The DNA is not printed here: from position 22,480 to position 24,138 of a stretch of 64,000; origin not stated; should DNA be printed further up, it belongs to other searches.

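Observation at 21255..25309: Three tandem FAD-dependent oxidoreductase paralogues inside the transporter operon, with a fourth at 39894-41189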

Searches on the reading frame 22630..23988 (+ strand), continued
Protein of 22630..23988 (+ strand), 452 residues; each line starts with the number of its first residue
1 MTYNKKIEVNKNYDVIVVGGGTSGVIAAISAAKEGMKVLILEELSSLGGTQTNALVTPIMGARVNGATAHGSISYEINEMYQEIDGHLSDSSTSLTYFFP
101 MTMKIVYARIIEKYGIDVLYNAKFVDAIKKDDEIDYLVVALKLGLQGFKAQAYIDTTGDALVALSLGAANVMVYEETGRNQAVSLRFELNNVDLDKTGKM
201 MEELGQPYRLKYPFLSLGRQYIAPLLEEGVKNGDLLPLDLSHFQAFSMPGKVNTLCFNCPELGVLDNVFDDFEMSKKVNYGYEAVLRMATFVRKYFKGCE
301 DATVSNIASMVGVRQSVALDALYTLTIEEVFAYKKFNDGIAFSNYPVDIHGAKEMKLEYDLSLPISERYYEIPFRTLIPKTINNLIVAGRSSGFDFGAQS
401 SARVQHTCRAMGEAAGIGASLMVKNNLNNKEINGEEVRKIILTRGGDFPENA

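Call 91: search_protein_families(library=pfam, proteins=[L097:2295-3581:-, L097:3595-5403:-, L097:5416-6963:-, L097:7032-8261:-, L097:8526-9962:+, L097:9980-11317:+, L097:11422-13014:-, L097:13103-14731:-, L097:16841-17341:-, L097:17394-18176:-], max_evalue=0.0001)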
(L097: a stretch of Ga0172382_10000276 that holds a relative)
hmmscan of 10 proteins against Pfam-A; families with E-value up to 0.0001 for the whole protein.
L097:2295-3581:- (428 aa): 0 families

L097:3595-5403:- (602 aa): 4 families
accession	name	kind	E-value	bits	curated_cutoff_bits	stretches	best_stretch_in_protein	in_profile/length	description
PF06580.19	His_kinase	-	2e-25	89.3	25.2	1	389-466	2-80/81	Histidine kinase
PF02518.31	HATPase_c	-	3.7e-13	50.3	26.4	1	483-593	6-110/111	Histidine kinase-, DNA gyrase B-, and HSP90-like ATPase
PF02743.24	dCache_1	-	1.3e-10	41.6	45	1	47-242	3-184/240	Cache domain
PF00672.30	HAMP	-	8.1e-05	23.3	25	0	333-372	13-52/53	HAMP domain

L097:5416-6963:- (515 aa): 4 families
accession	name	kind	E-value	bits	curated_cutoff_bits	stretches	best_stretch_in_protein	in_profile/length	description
PF00072.30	Response_reg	-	1.2e-27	96.7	30.2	1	6-118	2-111/111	Response regulator receiver domain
PF12833.13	HTH_18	-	2e-21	76.5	33.6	1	434-513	1-80/80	Helix-turn-helix domain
PF00165.29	HTH_AraC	-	1.3e-13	51.2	26.6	1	476-512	7-42/42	Bacterial regulatory helix-turn-helix proteins, AraC family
PF17853.6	GGDEF_2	-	3e-08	34.4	24.5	1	150-284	7-115/116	GGDEF-like domain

L097:7032-8261:- (409 aa): 2 families
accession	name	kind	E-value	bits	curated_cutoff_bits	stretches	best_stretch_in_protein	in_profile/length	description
PF13635.12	DUF4143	-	1.6e-47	161.6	28.1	1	200-359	1-159/160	Domain of unknown function (DUF4143)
PF13173.12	AAA_14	-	2.7e-26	92.5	27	1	18-134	2-128/129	AAA domain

L097:8526-9962:+ (478 aa): 7 families
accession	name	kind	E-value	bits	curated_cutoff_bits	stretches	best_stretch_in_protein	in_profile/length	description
PF12831.13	FAD_oxidored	-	1e-105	354.9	27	1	43-467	1-416/416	FAD dependent oxidoreductase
PF01946.23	Thi4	-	2.3e-09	37.3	26.2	1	29-171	5-140/235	Thi4 family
PF00890.30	FAD_binding_2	-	3.5e-09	36.8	20.4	1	43-78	1-36/414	FAD binding domain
PF01266.30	DAO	-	3.2e-06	27.3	27.9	0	43-77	1-35/353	FAD dependent oxidoreductase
PF01134.28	GIDA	-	9.8e-06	25.3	22.1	1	43-79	1-35/391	Glucose inhibited division protein A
PF03486.20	HI0933_like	-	9.3e-05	22.4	50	0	43-77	2-36/244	HI0933-like protein Rossmann domain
PF07992.20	Pyr_redox_2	-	9.3e-05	22.4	26.1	0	42-75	1-34/291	Pyridine nucleotide-disulphide oxidoreductase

L097:9980-11317:+ (445 aa): 3 families
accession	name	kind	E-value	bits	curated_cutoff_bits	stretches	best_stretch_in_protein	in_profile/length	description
PF12831.13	FAD_oxidored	-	3.7e-90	303.6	27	1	18-432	1-410/416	FAD dependent oxidoreductase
PF01266.30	DAO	-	3.5e-05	24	27.9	0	92-161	140-207/353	FAD dependent oxidoreductase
PF01494.25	FAD_binding_3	-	4.2e-05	23.4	22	0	16-48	1-33/349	FAD binding domain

L097:11422-13014:- (530 aa): 0 families

L097:13103-14731:- (542 aa): 1 family
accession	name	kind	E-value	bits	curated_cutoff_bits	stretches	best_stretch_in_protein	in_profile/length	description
PF13416.11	SBP_bac_8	-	1.5e-11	45.1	27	1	97-401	7-253/279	Bacterial extracellular solute-binding protein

L097:16841-17341:- (166 aa): 1 family
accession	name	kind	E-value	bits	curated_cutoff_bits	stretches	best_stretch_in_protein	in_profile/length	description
PF01894.22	UPF0047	-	1e-26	93.9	27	1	21-163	1-117/117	Uncharacterised protein family UPF0047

L097:17394-18176:- (260 aa): 1 family
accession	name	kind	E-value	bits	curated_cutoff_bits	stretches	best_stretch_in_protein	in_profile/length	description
PF00121.24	TIM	-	6.5e-16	59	20.1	1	42-195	10-189/245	Triosephosphate isomerase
